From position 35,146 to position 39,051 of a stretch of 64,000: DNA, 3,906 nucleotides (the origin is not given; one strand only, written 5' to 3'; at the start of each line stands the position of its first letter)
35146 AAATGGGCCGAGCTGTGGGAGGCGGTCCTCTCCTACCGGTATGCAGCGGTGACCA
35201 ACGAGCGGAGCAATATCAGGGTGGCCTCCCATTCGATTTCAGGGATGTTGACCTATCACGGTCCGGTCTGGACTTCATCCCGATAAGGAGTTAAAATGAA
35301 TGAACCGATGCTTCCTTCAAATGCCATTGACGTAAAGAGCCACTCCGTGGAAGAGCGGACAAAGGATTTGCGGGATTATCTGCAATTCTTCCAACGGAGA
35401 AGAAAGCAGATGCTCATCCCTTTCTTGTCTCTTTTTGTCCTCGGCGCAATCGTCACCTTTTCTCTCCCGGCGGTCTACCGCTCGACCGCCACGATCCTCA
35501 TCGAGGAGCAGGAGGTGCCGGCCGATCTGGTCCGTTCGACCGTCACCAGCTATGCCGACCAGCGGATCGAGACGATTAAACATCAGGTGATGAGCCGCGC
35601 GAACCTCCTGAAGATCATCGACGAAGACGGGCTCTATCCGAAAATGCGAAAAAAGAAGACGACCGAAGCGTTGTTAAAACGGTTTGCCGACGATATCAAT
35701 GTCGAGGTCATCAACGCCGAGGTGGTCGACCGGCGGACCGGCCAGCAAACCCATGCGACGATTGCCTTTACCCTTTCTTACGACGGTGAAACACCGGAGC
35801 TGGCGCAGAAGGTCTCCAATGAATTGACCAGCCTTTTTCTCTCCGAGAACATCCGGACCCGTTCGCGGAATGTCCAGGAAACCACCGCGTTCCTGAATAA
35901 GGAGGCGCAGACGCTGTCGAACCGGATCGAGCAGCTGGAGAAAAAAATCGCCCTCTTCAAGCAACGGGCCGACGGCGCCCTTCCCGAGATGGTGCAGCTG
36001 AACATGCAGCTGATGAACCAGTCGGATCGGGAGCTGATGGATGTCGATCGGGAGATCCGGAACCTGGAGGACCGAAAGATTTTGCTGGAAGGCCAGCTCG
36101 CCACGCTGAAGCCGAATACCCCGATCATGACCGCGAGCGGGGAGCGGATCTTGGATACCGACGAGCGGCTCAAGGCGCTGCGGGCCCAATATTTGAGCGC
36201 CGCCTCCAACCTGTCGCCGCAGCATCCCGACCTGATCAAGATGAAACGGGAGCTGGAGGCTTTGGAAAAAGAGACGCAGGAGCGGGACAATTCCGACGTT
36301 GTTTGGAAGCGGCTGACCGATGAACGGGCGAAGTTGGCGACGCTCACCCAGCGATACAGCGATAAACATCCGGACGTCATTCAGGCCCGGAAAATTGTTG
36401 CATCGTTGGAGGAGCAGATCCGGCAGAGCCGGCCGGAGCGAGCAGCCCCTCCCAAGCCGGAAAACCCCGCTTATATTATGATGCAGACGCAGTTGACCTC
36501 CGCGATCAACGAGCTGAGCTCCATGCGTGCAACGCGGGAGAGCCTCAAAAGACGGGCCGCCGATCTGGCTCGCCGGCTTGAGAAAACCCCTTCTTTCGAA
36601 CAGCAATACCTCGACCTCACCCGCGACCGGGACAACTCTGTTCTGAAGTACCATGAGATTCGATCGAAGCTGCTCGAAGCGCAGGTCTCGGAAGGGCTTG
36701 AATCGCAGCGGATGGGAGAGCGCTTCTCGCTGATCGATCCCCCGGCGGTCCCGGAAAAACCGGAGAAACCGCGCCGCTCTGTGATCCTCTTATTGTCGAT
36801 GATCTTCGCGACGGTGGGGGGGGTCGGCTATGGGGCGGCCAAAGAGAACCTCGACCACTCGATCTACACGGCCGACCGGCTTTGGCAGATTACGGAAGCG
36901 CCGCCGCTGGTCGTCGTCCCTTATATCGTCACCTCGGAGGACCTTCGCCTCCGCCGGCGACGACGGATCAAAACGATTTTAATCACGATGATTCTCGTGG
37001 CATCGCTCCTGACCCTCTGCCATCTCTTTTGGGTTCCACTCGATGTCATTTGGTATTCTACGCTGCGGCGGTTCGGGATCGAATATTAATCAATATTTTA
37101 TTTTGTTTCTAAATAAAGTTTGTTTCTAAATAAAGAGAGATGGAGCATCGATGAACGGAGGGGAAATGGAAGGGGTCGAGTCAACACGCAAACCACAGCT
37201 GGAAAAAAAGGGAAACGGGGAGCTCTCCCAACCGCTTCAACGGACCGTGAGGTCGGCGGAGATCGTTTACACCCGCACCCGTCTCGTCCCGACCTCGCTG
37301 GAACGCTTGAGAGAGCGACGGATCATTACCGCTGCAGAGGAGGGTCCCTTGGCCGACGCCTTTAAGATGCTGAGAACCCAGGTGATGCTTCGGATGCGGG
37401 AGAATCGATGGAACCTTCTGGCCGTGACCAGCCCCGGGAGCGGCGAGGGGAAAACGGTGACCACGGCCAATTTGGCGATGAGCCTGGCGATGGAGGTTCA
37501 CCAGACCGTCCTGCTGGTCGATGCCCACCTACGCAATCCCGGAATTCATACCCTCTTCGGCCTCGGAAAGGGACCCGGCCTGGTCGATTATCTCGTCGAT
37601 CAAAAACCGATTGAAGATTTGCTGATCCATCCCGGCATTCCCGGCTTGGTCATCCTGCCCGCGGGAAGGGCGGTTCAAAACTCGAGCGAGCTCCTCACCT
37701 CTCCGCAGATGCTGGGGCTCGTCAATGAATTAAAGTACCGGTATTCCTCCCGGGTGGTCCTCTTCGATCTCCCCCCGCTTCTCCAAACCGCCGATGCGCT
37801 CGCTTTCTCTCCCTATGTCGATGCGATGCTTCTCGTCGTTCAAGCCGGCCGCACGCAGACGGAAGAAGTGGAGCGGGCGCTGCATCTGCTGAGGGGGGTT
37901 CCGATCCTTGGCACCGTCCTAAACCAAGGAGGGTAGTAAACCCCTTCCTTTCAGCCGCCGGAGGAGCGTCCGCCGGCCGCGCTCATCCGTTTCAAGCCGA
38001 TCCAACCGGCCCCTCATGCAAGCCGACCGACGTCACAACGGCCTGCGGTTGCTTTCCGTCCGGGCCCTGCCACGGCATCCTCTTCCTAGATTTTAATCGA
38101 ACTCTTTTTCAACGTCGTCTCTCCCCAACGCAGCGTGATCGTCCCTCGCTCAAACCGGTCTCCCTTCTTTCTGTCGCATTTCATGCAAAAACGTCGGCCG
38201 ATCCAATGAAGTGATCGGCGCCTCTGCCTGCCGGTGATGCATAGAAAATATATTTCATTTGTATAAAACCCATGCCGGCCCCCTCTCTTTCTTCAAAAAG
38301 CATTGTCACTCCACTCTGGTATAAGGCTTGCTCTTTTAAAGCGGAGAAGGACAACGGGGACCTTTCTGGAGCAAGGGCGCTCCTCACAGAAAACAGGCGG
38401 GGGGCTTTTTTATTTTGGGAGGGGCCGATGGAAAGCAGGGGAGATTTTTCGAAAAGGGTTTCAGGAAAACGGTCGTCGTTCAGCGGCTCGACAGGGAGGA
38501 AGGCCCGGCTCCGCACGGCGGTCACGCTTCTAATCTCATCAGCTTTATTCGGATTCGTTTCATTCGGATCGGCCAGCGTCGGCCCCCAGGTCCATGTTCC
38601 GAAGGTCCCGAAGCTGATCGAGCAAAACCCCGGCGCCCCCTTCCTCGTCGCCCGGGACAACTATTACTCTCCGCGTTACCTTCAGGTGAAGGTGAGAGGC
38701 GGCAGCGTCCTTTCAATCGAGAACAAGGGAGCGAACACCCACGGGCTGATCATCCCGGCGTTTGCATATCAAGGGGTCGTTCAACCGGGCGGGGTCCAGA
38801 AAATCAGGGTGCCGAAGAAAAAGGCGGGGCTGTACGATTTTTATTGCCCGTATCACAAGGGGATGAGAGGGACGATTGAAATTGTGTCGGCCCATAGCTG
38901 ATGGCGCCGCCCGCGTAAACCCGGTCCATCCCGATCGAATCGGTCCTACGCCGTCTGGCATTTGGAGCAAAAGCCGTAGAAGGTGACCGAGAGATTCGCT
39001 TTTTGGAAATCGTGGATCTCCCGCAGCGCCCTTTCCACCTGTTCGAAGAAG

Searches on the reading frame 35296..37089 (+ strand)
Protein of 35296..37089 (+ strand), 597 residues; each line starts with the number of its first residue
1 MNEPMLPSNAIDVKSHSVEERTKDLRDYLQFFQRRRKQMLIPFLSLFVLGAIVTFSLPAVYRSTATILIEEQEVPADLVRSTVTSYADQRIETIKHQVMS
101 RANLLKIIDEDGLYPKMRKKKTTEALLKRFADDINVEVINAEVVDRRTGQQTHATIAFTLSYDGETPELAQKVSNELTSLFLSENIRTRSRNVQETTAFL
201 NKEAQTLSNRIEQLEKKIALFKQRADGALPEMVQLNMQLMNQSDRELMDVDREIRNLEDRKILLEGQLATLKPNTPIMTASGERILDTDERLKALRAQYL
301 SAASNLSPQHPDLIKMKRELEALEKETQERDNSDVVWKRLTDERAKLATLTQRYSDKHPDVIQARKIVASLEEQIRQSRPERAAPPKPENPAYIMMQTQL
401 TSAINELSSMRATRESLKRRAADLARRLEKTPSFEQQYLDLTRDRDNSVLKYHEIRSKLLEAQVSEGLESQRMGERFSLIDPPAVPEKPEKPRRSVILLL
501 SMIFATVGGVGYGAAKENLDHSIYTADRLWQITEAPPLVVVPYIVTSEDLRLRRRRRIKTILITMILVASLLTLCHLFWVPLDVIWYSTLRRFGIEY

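Call 54: search_protein_families(library=pfam, proteins=[window:35296-37089:+], max_evalue=0.0001)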
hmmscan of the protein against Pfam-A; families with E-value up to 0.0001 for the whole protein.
window:35296-37089:+ (597 aa): 1 family
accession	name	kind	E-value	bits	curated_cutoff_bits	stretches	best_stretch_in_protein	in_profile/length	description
PF13807.11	GNVR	-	2.7e-07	30.9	27.7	1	434-516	2-80/82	G-rich domain on putative tyrosine kinase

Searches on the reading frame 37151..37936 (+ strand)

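Call 54: search_protein_families(library=pfam, proteins=[window:37151-37936:+], max_evalue=0.0001)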
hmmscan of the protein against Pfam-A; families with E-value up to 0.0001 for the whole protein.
window:37151-37936:+ (261 aa): 2 families
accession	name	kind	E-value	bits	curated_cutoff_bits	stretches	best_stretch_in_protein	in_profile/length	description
PF13614.12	AAA_31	-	2.7e-06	27.9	27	1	92-245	6-162/177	AAA domain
PF01656.29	CbiA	-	9.8e-06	26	25.4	1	90-127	1-37/125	CobQ/CobB/MinD/ParA nucleotide binding domain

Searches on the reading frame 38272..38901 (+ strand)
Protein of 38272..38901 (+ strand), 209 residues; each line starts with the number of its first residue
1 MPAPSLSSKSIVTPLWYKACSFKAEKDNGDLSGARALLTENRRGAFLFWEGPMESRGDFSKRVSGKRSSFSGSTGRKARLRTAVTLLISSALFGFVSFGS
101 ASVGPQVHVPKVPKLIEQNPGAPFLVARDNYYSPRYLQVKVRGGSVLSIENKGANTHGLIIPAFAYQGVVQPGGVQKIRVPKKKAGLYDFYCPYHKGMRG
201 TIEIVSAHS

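Call 54: search_protein_families(library=pfam, proteins=[window:38272-38901:+], max_evalue=0.0001)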
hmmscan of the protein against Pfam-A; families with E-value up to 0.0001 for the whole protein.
window:38272-38901:+ (209 aa): 1 family
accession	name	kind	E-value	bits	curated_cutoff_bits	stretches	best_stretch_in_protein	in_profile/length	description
PF13473.12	Cupredoxin_1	-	7.3e-11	42.5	27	1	126-202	26-102/104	Cupredoxin-like domain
